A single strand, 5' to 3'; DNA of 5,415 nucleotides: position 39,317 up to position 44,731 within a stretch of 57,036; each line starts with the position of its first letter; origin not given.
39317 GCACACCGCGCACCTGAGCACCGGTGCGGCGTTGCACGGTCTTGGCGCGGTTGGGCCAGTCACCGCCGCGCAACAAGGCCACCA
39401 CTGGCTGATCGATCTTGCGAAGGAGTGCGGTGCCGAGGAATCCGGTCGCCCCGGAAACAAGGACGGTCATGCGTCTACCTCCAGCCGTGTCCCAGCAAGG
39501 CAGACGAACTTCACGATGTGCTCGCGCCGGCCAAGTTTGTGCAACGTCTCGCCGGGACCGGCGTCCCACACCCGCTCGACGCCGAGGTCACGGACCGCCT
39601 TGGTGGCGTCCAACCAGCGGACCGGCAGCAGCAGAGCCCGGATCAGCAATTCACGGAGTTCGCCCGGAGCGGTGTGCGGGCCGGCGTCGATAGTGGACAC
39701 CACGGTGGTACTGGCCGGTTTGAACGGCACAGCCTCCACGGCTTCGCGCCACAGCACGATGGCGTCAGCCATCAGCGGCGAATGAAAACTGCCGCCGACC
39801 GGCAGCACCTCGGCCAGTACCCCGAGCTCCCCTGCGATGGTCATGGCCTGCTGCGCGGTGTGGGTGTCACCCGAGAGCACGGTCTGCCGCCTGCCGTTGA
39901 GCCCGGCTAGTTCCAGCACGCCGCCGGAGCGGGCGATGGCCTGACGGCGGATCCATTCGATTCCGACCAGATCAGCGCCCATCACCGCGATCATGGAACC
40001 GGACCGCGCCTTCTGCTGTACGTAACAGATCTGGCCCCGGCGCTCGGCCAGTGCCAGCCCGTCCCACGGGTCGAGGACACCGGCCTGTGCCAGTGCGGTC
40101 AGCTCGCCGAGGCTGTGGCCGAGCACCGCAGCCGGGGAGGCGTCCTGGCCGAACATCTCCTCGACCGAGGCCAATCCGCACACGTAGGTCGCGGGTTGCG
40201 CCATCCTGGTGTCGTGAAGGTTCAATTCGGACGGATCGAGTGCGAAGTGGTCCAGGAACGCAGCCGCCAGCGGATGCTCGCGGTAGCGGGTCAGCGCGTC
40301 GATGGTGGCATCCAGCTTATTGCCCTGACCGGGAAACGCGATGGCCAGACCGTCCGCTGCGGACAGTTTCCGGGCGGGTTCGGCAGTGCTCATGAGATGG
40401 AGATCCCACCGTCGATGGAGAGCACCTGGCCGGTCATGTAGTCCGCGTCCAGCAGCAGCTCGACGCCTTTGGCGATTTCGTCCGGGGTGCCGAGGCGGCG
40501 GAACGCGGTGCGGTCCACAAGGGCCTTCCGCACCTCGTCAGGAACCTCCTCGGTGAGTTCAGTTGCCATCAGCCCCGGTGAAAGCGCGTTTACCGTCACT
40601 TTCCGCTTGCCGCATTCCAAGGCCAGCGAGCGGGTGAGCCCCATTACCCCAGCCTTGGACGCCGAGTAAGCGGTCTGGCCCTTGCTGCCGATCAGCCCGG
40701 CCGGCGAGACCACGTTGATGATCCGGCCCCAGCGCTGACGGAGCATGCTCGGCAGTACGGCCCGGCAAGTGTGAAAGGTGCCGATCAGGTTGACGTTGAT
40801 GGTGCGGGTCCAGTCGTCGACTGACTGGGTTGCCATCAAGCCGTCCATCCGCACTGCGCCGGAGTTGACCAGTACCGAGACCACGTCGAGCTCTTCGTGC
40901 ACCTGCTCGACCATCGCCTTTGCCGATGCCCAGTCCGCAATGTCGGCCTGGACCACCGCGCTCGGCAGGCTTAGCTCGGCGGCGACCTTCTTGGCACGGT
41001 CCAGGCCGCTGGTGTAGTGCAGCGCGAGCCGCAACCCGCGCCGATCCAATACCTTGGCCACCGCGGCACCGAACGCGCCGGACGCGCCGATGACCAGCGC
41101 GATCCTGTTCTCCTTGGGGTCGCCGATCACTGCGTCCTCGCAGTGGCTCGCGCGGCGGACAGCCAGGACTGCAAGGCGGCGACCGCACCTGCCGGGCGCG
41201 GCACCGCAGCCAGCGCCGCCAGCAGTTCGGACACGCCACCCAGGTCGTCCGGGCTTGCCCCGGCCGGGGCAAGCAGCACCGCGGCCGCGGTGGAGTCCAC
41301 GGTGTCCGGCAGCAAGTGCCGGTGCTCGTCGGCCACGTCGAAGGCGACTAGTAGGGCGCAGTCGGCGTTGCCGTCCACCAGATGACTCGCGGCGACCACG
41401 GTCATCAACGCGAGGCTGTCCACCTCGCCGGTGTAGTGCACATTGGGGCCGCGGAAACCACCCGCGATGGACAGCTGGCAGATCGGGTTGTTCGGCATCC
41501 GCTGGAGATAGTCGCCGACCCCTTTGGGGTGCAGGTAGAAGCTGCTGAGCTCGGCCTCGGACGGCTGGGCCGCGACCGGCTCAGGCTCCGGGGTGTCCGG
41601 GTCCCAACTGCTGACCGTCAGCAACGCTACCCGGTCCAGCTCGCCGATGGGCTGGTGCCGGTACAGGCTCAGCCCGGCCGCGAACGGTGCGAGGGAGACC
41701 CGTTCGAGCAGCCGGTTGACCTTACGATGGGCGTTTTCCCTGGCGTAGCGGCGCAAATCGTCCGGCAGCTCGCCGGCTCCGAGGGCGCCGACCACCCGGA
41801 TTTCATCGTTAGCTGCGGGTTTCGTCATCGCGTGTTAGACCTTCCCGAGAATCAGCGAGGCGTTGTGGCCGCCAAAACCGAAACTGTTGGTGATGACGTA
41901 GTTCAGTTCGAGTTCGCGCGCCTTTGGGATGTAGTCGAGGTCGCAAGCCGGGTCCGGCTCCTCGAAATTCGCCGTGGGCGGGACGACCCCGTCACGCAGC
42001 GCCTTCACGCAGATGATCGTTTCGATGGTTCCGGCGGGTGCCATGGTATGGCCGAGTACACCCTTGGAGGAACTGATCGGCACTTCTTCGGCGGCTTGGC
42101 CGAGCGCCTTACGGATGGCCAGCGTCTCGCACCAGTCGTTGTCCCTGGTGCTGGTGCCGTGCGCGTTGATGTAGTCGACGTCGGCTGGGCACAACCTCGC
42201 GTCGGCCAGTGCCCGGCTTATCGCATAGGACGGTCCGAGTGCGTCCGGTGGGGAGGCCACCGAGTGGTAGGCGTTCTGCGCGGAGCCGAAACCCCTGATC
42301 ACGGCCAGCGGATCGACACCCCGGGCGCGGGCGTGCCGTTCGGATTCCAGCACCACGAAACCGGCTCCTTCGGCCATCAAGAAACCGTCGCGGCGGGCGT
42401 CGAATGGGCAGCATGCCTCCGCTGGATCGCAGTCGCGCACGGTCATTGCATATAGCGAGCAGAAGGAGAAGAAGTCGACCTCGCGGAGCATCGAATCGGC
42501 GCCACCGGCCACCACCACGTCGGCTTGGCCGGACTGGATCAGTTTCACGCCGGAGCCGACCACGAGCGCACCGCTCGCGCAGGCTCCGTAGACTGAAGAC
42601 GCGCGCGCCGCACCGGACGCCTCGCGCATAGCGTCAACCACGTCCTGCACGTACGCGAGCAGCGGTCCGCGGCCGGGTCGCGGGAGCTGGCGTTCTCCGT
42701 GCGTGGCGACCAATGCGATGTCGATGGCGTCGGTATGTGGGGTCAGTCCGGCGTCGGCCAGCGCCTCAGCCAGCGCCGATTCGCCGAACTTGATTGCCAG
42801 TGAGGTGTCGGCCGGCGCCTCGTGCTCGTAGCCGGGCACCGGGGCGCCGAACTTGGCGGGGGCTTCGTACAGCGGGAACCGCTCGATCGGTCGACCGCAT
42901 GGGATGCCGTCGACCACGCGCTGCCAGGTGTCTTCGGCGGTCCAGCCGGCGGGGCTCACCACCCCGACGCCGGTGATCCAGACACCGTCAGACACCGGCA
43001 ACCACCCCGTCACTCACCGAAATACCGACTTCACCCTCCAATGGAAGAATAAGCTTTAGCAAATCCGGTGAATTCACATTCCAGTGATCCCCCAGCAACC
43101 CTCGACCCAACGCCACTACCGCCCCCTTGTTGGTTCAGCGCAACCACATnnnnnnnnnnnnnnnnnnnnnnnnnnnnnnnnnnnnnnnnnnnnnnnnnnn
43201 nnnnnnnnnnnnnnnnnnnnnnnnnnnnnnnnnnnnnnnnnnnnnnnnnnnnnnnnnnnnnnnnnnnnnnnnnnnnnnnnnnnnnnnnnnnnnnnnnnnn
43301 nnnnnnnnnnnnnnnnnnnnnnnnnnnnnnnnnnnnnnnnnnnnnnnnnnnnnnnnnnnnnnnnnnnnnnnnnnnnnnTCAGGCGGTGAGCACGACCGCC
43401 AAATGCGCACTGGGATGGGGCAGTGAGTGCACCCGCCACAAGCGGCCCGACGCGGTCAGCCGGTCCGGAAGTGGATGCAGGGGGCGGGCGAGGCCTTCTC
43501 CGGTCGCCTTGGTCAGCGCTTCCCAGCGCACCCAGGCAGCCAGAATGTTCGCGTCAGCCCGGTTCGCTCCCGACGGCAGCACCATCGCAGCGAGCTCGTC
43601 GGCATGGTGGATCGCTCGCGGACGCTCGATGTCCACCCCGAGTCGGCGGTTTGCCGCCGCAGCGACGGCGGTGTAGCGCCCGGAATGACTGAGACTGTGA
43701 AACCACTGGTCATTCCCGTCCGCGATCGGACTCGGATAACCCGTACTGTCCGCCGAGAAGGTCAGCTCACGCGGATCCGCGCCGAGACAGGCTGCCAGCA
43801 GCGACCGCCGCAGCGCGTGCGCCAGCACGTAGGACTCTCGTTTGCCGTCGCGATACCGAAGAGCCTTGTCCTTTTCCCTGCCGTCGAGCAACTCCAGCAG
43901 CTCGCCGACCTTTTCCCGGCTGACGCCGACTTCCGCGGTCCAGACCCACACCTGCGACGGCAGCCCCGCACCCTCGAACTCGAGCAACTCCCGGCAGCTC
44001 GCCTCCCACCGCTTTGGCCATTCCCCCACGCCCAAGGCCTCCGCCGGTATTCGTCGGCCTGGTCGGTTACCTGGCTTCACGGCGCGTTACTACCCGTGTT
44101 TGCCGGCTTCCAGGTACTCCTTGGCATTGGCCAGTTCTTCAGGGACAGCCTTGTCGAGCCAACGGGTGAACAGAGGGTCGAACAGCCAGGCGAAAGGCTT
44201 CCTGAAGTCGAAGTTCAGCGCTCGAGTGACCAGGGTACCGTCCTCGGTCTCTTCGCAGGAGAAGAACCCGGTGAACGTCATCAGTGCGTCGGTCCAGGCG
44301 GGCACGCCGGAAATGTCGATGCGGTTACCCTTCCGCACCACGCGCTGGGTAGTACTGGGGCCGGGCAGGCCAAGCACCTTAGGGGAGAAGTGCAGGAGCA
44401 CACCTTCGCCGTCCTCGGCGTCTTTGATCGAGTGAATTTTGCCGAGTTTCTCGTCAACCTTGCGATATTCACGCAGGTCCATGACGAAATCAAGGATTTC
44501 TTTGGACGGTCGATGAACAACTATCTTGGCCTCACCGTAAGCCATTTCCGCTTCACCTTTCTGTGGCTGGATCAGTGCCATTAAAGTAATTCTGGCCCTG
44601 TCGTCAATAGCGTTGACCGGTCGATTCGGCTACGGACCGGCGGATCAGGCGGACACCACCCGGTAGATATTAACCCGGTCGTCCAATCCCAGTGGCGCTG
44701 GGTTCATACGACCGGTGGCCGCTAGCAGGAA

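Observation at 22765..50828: Hybrid cluster: halo-tryptophan operon + type II-like reducing PKS + UbiA transferase + split kinase, with no counterpart I can name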

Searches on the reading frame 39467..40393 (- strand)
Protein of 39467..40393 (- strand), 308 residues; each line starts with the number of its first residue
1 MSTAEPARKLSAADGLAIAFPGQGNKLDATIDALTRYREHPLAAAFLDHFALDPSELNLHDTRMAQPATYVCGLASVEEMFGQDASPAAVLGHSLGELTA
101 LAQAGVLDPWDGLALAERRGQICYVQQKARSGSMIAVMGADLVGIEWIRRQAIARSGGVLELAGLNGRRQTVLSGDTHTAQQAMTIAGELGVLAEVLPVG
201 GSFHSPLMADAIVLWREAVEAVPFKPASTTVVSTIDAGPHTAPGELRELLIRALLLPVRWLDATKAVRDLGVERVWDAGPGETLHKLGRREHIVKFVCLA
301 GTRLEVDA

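Call 7: search_protein_families(library=pfam, proteins=[window:39467-40393:-], max_evalue=0.001)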
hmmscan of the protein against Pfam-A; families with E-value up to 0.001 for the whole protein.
window:39467-40393:- (308 aa): 1 family
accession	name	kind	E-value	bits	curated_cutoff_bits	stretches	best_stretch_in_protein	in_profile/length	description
PF00698.26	Acyl_transf_1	-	1.9e-17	64.2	32.7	1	57-271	54-258/319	Acyl transferase domain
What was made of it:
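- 39467..40393 (-): Module A: malonyl-CoA:ACP acyltransferase. Acyl_transf_1 (call 7).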

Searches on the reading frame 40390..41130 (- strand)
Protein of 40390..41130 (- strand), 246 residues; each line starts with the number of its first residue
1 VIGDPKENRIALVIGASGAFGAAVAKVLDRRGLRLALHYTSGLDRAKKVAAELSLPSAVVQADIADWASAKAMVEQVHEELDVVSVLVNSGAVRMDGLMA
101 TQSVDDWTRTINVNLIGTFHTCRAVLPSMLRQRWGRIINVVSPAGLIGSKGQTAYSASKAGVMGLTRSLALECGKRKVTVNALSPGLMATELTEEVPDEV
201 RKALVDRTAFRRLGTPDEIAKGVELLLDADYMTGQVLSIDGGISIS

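Call 7: search_protein_families(library=pfam, proteins=[window:40390-41130:-], max_evalue=0.001)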
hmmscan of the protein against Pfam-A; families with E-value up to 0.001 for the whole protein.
window:40390-41130:- (246 aa): 5 families
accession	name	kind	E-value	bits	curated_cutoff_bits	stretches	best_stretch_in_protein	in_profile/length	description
PF13561.12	adh_short_C2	-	5.4e-52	177.2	27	1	18-243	6-235/236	Enoyl-(Acyl carrier protein) reductase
PF00106.31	adh_short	-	2.3e-51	174.5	26.6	1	10-198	2-192/195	short chain dehydrogenase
PF08659.16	KR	-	1e-11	45.5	22.6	1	12-164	4-158/180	KR domain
PF23441.1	SDR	-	0.0001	22.2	27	1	158-243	165-255/258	SDR-like rossmann domain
PF01370.27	Epimerase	-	0.00021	21.2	20.9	1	11-124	1-101/240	NAD dependent epimerase/dehydratase family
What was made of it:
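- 40390..41130 (-): Module A: ketoreductase (SDR). adh_short and KR domains (call 7).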

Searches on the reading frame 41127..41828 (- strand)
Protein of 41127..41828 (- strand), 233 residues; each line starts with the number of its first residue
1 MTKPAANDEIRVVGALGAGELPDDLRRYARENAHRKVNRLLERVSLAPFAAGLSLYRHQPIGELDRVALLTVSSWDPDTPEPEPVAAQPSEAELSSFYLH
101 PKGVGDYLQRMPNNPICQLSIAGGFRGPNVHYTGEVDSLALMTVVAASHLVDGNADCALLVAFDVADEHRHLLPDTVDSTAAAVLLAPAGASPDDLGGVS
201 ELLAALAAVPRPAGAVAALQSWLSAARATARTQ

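Call 7: search_protein_families(library=pfam, proteins=[window:41127-41828:-], max_evalue=0.001)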
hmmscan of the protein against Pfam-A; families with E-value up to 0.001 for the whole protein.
window:41127-41828:- (233 aa): 0 families

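Call 76: search_solved_structures(query=A3, max_evalue=10, show_alignments=1)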
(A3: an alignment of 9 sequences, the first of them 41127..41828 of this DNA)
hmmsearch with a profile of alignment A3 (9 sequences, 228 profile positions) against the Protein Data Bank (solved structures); distinct sequences matched with E-value up to 10: 3.
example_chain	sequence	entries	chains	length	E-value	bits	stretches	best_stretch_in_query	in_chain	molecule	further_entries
3oyt_A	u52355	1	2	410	0.84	12.2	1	17-60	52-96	3-oxoacyl-[acyl-carrier-protein] synthase I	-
5ilg_A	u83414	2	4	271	1.1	11.9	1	120-166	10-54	Photoreceptor dehydrogenase, isoform C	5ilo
4ewg_A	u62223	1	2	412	1.7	11.3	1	131-206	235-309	Beta-ketoacyl synthase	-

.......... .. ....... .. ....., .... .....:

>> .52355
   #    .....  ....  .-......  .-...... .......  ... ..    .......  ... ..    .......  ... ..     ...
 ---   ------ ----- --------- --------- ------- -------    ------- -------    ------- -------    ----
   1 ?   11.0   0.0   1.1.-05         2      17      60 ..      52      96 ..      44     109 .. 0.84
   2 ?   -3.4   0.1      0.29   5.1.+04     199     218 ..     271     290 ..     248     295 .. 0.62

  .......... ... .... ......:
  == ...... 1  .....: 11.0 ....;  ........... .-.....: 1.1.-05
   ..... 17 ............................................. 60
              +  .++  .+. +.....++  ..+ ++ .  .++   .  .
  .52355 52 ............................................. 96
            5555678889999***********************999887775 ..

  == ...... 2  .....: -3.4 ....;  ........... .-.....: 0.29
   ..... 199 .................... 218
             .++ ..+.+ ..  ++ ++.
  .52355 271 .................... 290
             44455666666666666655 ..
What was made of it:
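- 41127..41828 (-): Module A: short KS partner (CLF2, 233 aa). No Pfam or PDB hit (calls 7, 76).
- Tried and rejected: Short KS partners: the profile gave no significant PDB match (call 76).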

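Call 78: search_protein_families(library=pfam, proteins=[window:41127-41828:-], max_evalue=1)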
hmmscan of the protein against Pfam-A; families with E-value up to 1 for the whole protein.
window:41127-41828:- (233 aa): 0 families

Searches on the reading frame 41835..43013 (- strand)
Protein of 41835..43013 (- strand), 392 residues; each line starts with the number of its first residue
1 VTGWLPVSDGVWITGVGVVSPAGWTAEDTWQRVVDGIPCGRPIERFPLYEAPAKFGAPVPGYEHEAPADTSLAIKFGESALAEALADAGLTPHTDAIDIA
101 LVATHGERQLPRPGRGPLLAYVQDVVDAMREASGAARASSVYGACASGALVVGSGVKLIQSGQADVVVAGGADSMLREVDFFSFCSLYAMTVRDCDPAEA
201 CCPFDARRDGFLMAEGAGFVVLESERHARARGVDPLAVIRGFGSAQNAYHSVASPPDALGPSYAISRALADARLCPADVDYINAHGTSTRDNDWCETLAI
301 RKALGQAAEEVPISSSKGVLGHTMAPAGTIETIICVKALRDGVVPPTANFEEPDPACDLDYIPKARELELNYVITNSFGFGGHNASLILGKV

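Call 7: search_protein_families(library=pfam, proteins=[window:41835-43013:-], max_evalue=0.001)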
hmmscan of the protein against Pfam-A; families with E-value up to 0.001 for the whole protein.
window:41835-43013:- (392 aa): 3 families
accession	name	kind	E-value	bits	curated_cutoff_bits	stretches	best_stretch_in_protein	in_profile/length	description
PF02801.28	Ketoacyl-synt_C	-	6.1e-32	110.6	20.8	1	236-351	1-119/119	Beta-ketoacyl synthase, C-terminal domain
PF00109.32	ketoacyl-synt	-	9.6e-22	78.2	20.8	1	138-227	167-251/252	Beta-ketoacyl synthase, N-terminal domain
PF00108.29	Thiolase_N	-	4.4e-05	23.4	26.4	1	133-175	73-115/260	Thiolase, N-terminal domain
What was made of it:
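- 41835..43013 (-): Module A: ketosynthase KS2. Ketoacyl-synt N and C domains (call 7).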

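Call 38: search_solved_structures(query=window:41835-43013:-, max_evalue=1e-30)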
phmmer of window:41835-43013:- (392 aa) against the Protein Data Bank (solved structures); distinct sequences matched with E-value up to 1e-30: 72 (the best 60 are shown).
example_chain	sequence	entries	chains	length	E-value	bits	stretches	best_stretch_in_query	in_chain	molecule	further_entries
4ls5_A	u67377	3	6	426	1e-77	265.3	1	133-391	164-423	3-oxoacyl-[acyl-carrier-protein] synthase 2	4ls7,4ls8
4ls6_A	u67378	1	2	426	1e-77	265.2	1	133-391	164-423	3-oxoacyl-[acyl-carrier-protein] synthase 2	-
1j3n_A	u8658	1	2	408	8.5e-72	245.7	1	136-389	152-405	3-oxoacyl-(acyl-carrier protein) synthase II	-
3o04_A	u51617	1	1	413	5.9e-71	243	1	139-390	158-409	beta-keto-acyl carrier protein synthase II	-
5sxo_A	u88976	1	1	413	1.2e-70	242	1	139-390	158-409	3-oxoacyl-[acyl-carrier-protein] synthase 2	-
1e5m_A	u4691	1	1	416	3e-69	237.4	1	141-389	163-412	BETA KETOACYL ACYL CARRIER PROTEIN SYNTHASE II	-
4qav_A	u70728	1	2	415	3.1e-68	234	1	11-389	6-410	3-oxoacyl-[acyl-carrier-protein] synthase 2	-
4r8e_A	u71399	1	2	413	1.2e-65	225.5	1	139-392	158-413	3-oxoacyl-[acyl-carrier-protein] synthase 2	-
2gfw_A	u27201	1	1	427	4.3e-65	223.7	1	139-392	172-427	3-oxoacyl-[acyl-carrier-protein] synthase 2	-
6okg_A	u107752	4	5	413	4.5e-65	223.6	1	139-392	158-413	3-oxoacyl-[acyl-carrier-protein] synthase 2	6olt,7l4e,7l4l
1b3n_A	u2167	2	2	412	4.7e-65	223.5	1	139-392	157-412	PROTEIN (KETOACYL ACYL CARRIER PROTEIN SYNTHASE 2) | BETA-KETOACYL ACP SYNTHASE II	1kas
8qm1_A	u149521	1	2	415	2.7e-64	221.1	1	142-389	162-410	3-oxoacyl-[acyl-carrier-protein] synthase 2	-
4b7v_A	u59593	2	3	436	3.2e-64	220.8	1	142-389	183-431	3-OXOACYL-[ACYL-CARRIER-PROTEIN] SYNTHASE 2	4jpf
2gfy_A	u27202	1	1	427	4e-64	220.5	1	139-392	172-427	3-oxoacyl-[acyl-carrier-protein] synthase 2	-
3hnz_A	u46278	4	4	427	5.5e-64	220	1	139-392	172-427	3-oxoacyl-[acyl-carrier-protein] synthase 2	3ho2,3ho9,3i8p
6kxd_A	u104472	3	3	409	1.9e-43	152.4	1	136-390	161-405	Ketosynthase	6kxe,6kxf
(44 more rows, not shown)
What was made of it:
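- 41835..43013 (-): FabF 1e-77, actinorhodin KS 1e-61, 6kxd ketosynthase 2e-43 (call 38).
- Closest known: Highly reducing. Same: KS2 matches the 6kxd ketosynthase at 2e-43 (call 38).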

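Call 78: search_protein_families(library=pfam, proteins=[L028:13370-14359:+, L027:10390-11505:-], max_evalue=1)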
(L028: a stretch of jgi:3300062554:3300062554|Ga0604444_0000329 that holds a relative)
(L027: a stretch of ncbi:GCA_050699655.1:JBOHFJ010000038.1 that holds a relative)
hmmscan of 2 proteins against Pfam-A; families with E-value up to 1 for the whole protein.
L028:13370-14359:+ (329 aa): 0 families

L027:10390-11505:- (371 aa): 0 families

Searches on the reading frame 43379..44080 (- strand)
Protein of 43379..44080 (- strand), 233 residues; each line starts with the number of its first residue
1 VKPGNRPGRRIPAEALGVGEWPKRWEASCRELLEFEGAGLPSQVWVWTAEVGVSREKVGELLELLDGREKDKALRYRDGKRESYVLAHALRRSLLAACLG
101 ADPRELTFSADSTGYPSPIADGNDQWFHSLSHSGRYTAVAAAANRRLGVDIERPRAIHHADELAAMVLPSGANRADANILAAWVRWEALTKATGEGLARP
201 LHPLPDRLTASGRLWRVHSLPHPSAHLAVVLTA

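Call 7: search_protein_families(library=pfam, proteins=[window:43379-44080:-], max_evalue=0.001)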
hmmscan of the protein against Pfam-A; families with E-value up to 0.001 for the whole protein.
window:43379-44080:- (233 aa): 2 families
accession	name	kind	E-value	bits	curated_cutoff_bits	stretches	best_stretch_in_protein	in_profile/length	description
PF22624.1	AASDHPPT_N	-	6.4e-05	23.6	27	1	58-142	10-98/100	4'-phosphopantetheinyl transferase, N-terminal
PF01648.25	ACPS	-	0.00022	21.6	25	1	147-213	2-83/111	4'-phosphopantetheinyl transferase superfamily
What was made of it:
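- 43379..44080 (-): Module A accessory: phosphopantetheinyl transferase. Weak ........_N and ACPS hits (call 7).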

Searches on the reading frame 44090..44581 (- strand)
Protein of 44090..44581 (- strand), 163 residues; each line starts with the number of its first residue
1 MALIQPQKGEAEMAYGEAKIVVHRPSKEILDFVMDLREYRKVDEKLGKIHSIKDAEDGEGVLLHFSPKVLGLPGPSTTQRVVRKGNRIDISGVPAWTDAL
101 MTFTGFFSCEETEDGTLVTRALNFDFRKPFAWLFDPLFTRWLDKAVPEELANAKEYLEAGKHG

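Call 7: search_protein_families(library=pfam, proteins=[window:44090-44581:-], max_evalue=0.001)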
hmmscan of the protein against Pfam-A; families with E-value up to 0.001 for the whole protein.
window:44090-44581:- (163 aa): 1 family
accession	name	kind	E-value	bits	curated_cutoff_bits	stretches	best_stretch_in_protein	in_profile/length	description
PF10604.15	Polyketide_cyc2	-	5e-09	37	27.4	1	17-158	5-142/142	Polyketide cyclase / dehydrase and lipid transport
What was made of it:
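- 44090..44545 (-): Module A accessory: SRPBCC / Polyketide_cyc2 protein. Pfam 5e-09 (call 7).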
